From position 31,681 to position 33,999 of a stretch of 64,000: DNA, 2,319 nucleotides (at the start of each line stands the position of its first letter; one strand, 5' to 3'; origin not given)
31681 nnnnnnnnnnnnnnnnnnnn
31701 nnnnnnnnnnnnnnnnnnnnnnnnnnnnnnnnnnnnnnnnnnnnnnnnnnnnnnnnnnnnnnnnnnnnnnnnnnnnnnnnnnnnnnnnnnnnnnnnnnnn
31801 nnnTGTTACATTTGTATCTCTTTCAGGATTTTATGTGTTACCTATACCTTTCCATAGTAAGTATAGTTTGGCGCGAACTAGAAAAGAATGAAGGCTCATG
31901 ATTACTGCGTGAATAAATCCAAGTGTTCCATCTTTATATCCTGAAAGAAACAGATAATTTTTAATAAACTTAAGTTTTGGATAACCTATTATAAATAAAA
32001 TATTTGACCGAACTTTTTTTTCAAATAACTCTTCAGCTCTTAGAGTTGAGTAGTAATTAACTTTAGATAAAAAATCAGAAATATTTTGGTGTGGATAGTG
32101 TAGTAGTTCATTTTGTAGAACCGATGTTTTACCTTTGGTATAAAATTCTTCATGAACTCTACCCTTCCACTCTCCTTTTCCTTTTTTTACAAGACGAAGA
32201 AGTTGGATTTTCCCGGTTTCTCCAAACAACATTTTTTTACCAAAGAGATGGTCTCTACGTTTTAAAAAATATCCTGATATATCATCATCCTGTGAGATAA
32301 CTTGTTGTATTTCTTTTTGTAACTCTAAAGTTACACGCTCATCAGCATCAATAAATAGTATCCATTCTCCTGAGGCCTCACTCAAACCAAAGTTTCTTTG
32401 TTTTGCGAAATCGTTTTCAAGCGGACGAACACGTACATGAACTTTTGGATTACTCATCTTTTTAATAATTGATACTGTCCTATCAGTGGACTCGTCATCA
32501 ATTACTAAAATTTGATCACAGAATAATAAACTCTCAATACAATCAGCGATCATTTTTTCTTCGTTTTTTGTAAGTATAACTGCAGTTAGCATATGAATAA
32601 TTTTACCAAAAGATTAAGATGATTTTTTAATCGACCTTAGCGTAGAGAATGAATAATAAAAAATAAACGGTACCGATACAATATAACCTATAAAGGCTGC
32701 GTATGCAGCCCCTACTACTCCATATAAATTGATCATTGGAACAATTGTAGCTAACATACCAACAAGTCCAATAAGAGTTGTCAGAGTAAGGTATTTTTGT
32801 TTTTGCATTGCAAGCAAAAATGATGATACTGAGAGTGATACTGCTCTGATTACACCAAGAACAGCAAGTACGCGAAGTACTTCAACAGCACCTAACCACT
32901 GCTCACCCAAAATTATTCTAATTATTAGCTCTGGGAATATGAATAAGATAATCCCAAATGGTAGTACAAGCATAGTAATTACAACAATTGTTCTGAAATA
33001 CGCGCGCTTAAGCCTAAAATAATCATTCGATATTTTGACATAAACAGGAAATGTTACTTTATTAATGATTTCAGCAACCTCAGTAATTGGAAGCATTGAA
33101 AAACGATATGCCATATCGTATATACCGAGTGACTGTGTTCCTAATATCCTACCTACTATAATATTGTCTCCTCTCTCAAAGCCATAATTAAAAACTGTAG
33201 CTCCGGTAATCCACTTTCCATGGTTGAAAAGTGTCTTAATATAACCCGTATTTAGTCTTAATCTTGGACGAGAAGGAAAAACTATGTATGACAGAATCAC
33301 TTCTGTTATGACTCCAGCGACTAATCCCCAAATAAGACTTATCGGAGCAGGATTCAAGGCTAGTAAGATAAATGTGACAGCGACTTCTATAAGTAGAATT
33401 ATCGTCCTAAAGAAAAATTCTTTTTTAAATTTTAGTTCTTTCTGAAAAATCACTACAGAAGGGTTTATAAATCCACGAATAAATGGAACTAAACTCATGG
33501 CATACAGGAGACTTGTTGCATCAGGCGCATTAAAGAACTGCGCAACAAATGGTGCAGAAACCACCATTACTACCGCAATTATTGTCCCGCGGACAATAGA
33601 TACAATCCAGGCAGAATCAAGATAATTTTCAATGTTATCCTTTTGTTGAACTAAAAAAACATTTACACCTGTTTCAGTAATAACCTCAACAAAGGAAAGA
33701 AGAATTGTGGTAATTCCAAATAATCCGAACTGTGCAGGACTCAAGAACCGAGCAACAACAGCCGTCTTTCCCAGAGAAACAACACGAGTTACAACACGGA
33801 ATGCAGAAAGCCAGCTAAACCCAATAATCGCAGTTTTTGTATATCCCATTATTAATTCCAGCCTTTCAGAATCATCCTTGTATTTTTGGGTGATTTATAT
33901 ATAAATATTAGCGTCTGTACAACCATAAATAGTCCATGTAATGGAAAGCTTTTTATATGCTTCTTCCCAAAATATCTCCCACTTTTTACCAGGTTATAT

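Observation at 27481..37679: Ten-gene surface glycan or glycoconjugate assembly locus with Wzy_C ligase-like protein and two GT-C enzymes in an organism that apparently lacks LPS genes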

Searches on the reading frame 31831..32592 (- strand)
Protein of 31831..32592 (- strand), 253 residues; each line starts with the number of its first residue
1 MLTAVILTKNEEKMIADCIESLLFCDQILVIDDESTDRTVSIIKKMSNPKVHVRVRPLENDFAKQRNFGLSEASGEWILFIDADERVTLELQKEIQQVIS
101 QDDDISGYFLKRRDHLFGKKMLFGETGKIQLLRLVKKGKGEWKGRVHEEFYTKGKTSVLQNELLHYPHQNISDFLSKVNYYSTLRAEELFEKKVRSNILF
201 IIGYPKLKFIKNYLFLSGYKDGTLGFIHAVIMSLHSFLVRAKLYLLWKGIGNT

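Call 3: search_protein_families(library=pfam, proteins=[window:31831-32592:-], max_evalue=0.01)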
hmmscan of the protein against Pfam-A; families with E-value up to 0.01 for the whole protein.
window:31831-32592:- (253 aa): 3 families
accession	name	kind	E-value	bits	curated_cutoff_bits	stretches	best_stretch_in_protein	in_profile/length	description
PF00535.33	Glycos_transf_2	-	2.8e-23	83.1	23.3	1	4-109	2-114/168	Glycosyl transferase family 2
PF13704.12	Glyco_tranf_2_4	-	2.3e-08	34.8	27.5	1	10-91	2-88/98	Glycosyl transferase family 2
PF10111.15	Glyco_tranf_2_2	-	1.9e-07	31.3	27.3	1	15-97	15-104/276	Glycosyltransferase like family 2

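Call 14: search_solved_structures(query=window:31831-32592:-, max_evalue=1)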
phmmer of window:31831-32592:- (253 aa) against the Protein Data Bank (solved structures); distinct sequences matched with E-value up to 1: 30.
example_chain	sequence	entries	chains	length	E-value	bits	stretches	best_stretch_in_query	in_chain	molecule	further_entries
22ao_A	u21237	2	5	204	8.3e-20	74.5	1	2-172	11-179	GmaR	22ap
7msk_A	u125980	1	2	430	7e-13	51.8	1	2-150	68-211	Glyco_trans_2-like domain-containing protein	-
7msp_A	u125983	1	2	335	1.3e-12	50.9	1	2-143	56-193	SPbeta prophage-derived glycosyltransferase SunS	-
7msn_A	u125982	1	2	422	2.1e-12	50.3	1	2-142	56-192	SPbeta prophage-derived glycosyltransferase SunS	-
5tze_C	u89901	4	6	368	3.4e-10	43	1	4-101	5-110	Glycosyl transferase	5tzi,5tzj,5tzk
5tz8_A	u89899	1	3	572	8e-10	41.8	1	4-101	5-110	Glycosyl transferase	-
5hea_A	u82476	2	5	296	3.5e-05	26.6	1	3-106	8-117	Putative glycosyltransferase (GalT1)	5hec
6p61_A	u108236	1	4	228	0.00011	25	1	4-102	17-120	Glycosyltransferase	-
3bcv_A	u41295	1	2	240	0.00019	24.2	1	4-95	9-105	Putative glycosyltransferase protein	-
9omj_A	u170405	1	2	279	0.00033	23.4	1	2-86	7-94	Glycosyltransferase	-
9omh_A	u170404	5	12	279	0.00033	23.4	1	2-86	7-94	Glycosyltransferase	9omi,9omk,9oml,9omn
9omm_A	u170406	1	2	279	0.00033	23.4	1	2-86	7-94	Glycosyltransferase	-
8vh7_A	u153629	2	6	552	0.00034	23.4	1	4-86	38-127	Heparosan synthase B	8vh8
8viw_A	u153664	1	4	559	0.00035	23.3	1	4-86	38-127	Heparosan synthase B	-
8bz8_A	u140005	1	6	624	0.0085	18.8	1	27-96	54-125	Glycosyltransferase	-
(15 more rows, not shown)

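Call 15: search_protein_families(library=ncbifam, proteins=[window:31831-32592:-], max_evalue=0.01)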
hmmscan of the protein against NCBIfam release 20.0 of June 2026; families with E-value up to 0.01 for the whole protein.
window:31831-32592:- (253 aa): 17 families
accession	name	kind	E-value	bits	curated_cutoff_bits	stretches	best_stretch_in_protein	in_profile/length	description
TIGR04195.1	S_glycosyl_SunS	equivalog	1.6e-18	66.8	350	1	2-151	59-203/421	SunS family peptide S-glycosyltransferase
TIGR04283.1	glyco_like_mftF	equivalog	3.8e-14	52.8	182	1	4-110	3-108/221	TIGR04283 family arsenosugar biosynthesis glycosyltransferase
NF007482.0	PRK10073.1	equivalog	8e-11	41.5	423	1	3-103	9-114/334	glycosyltransferase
NF047683.1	TeichurnBiosyTuaG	equivalog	2.7e-07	30.5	400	1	8-96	14-109/252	teichuronic acid biosynthesis protein TuaG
NF041875.1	EPS_EpsD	equivalog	3.2e-07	30.1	370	1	5-93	4-98/325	exopolysaccharide biosynthesis glycosyltransferase EpsD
TIGR03937.1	PgaC_IcaA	equivalog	2.3e-06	26.8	422.3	1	3-87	48-138/407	poly-beta-1,6-N-acetyl-D-glucosamine synthase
TIGR03965.1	mycofact_glyco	equivalog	2.9e-06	26.4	280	1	3-85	77-165/467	mycofactocin biosynthesis glycosyltransferase MftF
NF050050.1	ProtGlycPglI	equivalog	3.1e-06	26.8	500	1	2-104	4-114/306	GalNAc(5)-diNAcBac-PP-undecaprenol beta-1,3-glucosyltransferase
NF038302.1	EPS_HpsE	equivalog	2.2e-05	23.6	300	1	8-89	9-101/307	hormogonium polysaccharide biosynthesis glycosyltransferase HpsE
NF047588.1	GlcsyltransPgfSStrep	equivalog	4e-05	23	500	1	11-95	12-106/308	glycosyltransferase PgfS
TIGR03111.1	glyc2_xrt_Gpos1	hypoth_equivalog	4.3e-05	22.5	363.95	1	2-106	51-163/439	TIGR03111 family XrtG-associated glycosyltransferase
NF045692.1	OglycostaseCruG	equivalog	0.00012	21.2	600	1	3-99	44-152/386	2'-O-glycosyltransferase CruG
NF038299.1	EPS_HpsN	equivalog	0.00016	20.8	425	1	3-105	4-112/317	hormogonium polysaccharide biosynthesis glycosyltransferase HpsN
TIGR03469.1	HpnB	hypoth_equivalog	0.0012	17.9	379.25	1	3-49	47-98/386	hopene-associated glycosyltransferase HpnB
TIGR04182.1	glyco_TIGR04182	equivalog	0.0015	18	325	1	3-47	3-49/293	S-layer glycoprotein N-glycosyltransferase AglJ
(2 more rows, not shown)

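Call 37: find_homologous_proteins(query=window:31831-32592:-, max_evalue=0.001)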
Query window:31831-32592:- (253 aa): 2675 proteins with E <= 0.001 among 2977 candidates; the best 120 are listed.
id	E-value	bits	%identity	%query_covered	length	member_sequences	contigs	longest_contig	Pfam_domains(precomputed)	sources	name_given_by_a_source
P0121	1.1e-163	560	100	100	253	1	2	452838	PF10111.15,PF00535.33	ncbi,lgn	-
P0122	1.1e-115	403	69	100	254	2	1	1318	PF10111.15,PF00535.33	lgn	-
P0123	8.2e-115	400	68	100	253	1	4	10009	PF10111.15,PF00535.33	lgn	-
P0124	2.5e-113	396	69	98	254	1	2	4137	PF10111.15,PF00535.33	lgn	-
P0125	6.0e-111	388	68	100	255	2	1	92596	PF00535.33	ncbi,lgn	-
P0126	6.8e-96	338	59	100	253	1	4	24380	PF10111.15,PF00535.33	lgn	-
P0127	8.5e-96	338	59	100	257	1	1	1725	PF10111.15,PF00535.33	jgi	jgi:glycosyltransferase involved in cell wall biosynthesis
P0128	3.3e-94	333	60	99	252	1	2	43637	PF10111.15,PF00535.33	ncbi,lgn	-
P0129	3.5e-94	333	61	100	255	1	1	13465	PF10111.15,PF00535.33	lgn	-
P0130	2.0e-93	330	58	100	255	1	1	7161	PF00535.33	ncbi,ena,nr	ncbi:MAG TPA: glycosyltransferase family 2 protein [Candidatus Levybacteria bacterium]|nr:glycosyltr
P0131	8.3e-89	315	56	100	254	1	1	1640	PF10111.15,PF13641.13,PF00535.33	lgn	-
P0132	1.4e-87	311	57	98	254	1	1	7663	PF00535.33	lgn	-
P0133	2.3e-87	311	55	99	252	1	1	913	PF10111.15,PF00535.33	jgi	-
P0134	4.6e-87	310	54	100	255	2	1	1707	PF10111.15,PF00535.33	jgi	jgi:glycosyltransferase involved in cell wall biosynthesis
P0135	6.0e-87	309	55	98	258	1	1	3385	PF10111.15,PF00535.33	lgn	-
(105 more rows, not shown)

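Call 54: search_solved_structures(query=A2, max_evalue=0.01, show_alignments=1)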
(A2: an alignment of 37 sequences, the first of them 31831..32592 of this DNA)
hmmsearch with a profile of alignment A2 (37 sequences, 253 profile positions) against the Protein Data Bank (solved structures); distinct sequences matched with E-value up to 0.01: 31.
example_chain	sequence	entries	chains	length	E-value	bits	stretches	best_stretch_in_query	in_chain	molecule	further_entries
22ao_A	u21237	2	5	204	1.2e-26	97.2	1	3-169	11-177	GmaR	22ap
7msp_A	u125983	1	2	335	4.4e-15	59.3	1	3-101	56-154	SPbeta prophage-derived glycosyltransferase SunS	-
7msn_A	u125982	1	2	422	6.5e-15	58.7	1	3-101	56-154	SPbeta prophage-derived glycosyltransferase SunS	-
5tze_C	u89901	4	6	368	1.2e-14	57.8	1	1-102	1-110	Glycosyl transferase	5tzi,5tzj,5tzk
7msk_A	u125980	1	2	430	1.9e-14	57.2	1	3-90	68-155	Glyco_trans_2-like domain-containing protein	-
5tz8_A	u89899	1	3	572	3.1e-14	56.5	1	1-102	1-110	Glycosyl transferase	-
6p61_A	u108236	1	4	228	4.5e-10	42.9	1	3-102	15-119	Glycosyltransferase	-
5hea_A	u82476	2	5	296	1.9e-08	37.5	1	3-100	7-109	Putative glycosyltransferase (GalT1)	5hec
2z87_A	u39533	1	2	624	4.9e-08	36.2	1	4-85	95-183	Chondroitin synthase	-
2z86_A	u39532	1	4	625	4.9e-08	36.2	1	4-85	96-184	Chondroitin synthase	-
6h1j_A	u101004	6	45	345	6.2e-08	35.9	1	3-102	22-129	Probable ss-1,3-N-acetylglucosaminyltransferase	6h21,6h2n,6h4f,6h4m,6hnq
3bcv_A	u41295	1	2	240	1.1e-07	35.1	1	2-103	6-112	Putative glycosyltransferase protein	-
3l7m_A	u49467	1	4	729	1.1e-07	35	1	2-90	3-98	Teichoic acid biosynthesis protein F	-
3l7i_A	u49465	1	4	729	1.1e-07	35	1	2-90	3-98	Teichoic acid biosynthesis protein F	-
3l7j_A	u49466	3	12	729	1.1e-07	35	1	2-90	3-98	Teichoic acid biosynthesis protein F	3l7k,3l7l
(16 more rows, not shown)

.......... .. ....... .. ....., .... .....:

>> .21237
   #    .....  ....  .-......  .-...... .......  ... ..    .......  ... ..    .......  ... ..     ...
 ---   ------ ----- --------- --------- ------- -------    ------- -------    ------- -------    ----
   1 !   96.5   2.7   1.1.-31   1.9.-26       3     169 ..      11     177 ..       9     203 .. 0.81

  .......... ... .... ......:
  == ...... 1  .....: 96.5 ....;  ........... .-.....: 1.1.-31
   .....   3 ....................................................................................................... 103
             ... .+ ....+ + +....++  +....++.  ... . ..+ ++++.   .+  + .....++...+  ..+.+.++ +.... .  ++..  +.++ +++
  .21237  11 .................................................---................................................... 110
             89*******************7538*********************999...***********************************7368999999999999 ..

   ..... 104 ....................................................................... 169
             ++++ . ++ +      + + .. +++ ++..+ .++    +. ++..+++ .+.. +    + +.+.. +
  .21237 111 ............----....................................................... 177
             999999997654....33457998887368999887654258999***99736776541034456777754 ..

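Call 56: predict_structure(alignment_id=A2)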
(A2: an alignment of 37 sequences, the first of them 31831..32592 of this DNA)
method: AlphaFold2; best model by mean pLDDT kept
length: 253 residues; sequences in the alignment: 37
mean_pLDDT: 93.9   pTM: 0.87
mean pLDDT of the five models: 93.9, 93.4, 93.2, 93.1, 92.2
residues with pLDDT >= 90: 220; 70-90: 31; 50-70: 2; < 50: 0
segments of 3 or more residues with pLDDT < 50: none
pLDDT, mean of each block of 10 residues (from residue 1): 96 96 98 94 96 91 94 98 97 97 93 92 91 97 91 97 90 87 92 94 96 96 94 95 94 69
secondary structure, 60 per line:
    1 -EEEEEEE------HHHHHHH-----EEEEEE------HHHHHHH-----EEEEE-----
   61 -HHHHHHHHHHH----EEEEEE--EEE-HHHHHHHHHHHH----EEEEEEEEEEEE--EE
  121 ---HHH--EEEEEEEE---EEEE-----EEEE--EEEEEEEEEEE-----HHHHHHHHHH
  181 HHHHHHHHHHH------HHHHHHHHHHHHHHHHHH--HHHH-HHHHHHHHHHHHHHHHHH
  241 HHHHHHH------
elements in order: E2-8 H15-21 E27-32 H39-45 E51-55 H62-72 E77-82 E85-87 H89-100 E105-116 E129-136 E140-143 E149-152 E155-165 H171-191 H198-215 H218-221 H223-247

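Call 60: fold_search(model_id=the predicted structure, library=pdb)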
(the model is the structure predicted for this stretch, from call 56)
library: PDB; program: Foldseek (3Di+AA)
matches with E <= 10: 1529; with E <= 0.001: 296
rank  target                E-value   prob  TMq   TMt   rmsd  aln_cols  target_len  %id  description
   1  7msp_B                3.2e-15  1.00  0.60  0.47   9.5       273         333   24  SunS glycosin S-glycosyltransferase (released 2022-04-13)
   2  7msn_A                9.0e-15  1.00  0.59  0.38   9.2       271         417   25  SunS glycosin S-glycosyltransferase (released 2022-04-13)
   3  7msp_A                9.6e-15  1.00  0.61  0.48   9.5       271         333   24  SunS glycosin S-glycosyltransferase (released 2022-04-13)
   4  7msn_B                3.5e-14  1.00  0.58  0.37   9.7       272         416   24  SunS glycosin S-glycosyltransferase (released 2022-04-13)
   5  7msk_B                7.7e-14  1.00  0.59  0.37   7.4       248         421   27  ThuS glycosin S-glycosyltransferase (released 2022-04-13)
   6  7msk_A                8.8e-14  1.00  0.58  0.36   8.9       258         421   26  ThuS glycosin S-glycosyltransferase (released 2022-04-13)
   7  5tzi                  5.7e-10  1.00  0.48  0.37  12.9       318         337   18  Crystal structure of S. aureus TarS 1-349 (released 2017-01-04)
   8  9omh_D                6.5e-10  1.00  0.49  0.46  11.0       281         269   14  WrtF fucosyltransferase - Apo (released 2025-10-29)
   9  9omn_B                6.5e-10  1.00  0.50  0.47  12.1       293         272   14  WrtF fucosyltransferase - GDP-2-deoxy-2-fluoro-beta-L-fucose (released 2025-10-29)
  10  9omk_B                8.8e-10  1.00  0.48  0.48  10.5       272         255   15  WrtF fucosyltransferase - trisaccharide acceptor (released 2025-10-29)
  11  9omh_A                1.1e-09  1.00  0.50  0.47  10.9       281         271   14  WrtF fucosyltransferase - Apo (released 2025-10-29)
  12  9oml_A                1.8e-09  1.00  0.49  0.49  10.9       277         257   14  WrtF fucosyltransferase - acetylated trisaccharide acceptor (released 2025-10-29)
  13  9oml_B                2.1e-09  1.00  0.51  0.47  11.8       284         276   15  WrtF fucosyltransferase - acetylated trisaccharide acceptor (released 2025-10-29)
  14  9omm_A                2.4e-09  1.00  0.51  0.50  10.9       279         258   14  WrtF fucosyltransferase - tetrasaccharide product (released 2025-10-29)
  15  9omn_A                2.5e-09  1.00  0.46  0.46  10.6       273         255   15  WrtF fucosyltransferase - GDP-2-deoxy-2-fluoro-beta-L-fucose (released 2025-10-29)
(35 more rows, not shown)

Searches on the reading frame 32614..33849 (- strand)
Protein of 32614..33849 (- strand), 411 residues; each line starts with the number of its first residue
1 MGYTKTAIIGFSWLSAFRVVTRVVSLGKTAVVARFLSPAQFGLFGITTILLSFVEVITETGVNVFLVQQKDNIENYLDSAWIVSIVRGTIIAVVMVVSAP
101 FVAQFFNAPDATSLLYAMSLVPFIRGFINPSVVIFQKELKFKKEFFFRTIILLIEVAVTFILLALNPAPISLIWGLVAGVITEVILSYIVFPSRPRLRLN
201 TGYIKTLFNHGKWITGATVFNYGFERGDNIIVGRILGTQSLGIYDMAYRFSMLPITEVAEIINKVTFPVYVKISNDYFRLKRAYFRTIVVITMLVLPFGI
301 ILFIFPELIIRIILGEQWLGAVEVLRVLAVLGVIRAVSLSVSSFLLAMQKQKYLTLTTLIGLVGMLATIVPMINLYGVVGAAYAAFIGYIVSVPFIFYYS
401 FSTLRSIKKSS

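Call 3: search_protein_families(library=pfam, proteins=[window:32614-33849:-], max_evalue=0.01)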
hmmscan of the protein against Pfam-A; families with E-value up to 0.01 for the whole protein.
window:32614-33849:- (411 aa): 4 families
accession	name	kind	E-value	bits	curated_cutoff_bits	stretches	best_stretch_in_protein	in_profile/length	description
PF13440.11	Polysacc_synt_3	-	2.6e-76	257.1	23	1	31-322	1-292/293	Polysaccharide biosynthesis protein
PF01943.22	Polysacc_synt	-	1.3e-29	103.9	28.2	1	10-273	4-273/274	Polysaccharide biosynthesis protein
PF01554.23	MatE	-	2.3e-05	24.6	24.9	1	228-363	16-153/161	MatE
PF05975.17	EcsB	-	3.9e-05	23.2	30.7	1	63-185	81-202/383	Bacterial ABC transporter protein EcsB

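Call 15: search_protein_families(library=ncbifam, proteins=[window:32614-33849:-], max_evalue=0.01)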
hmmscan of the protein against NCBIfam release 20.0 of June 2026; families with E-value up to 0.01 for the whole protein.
window:32614-33849:- (411 aa): 4 families
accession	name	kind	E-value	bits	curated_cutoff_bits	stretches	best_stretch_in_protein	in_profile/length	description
NF007773.0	PRK10459.1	equivalog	3.2e-53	181.5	273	1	3-391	3-393/492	MOP flippase family protein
NF047674.1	TeichurnBiosyTuaB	equivalog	6e-43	147.6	580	1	5-352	6-355/469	teichuronic acid biosynthesis protein TuaB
NF058658.1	Oglyco_Wzx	exception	1.3e-28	100.3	720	1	10-381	13-383/478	O-glycosylation flippase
NF041871.1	Wzx_EPS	equivalog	3.2e-05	22.8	800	1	19-377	14-370/492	exopolysaccharide biosynthesis flippase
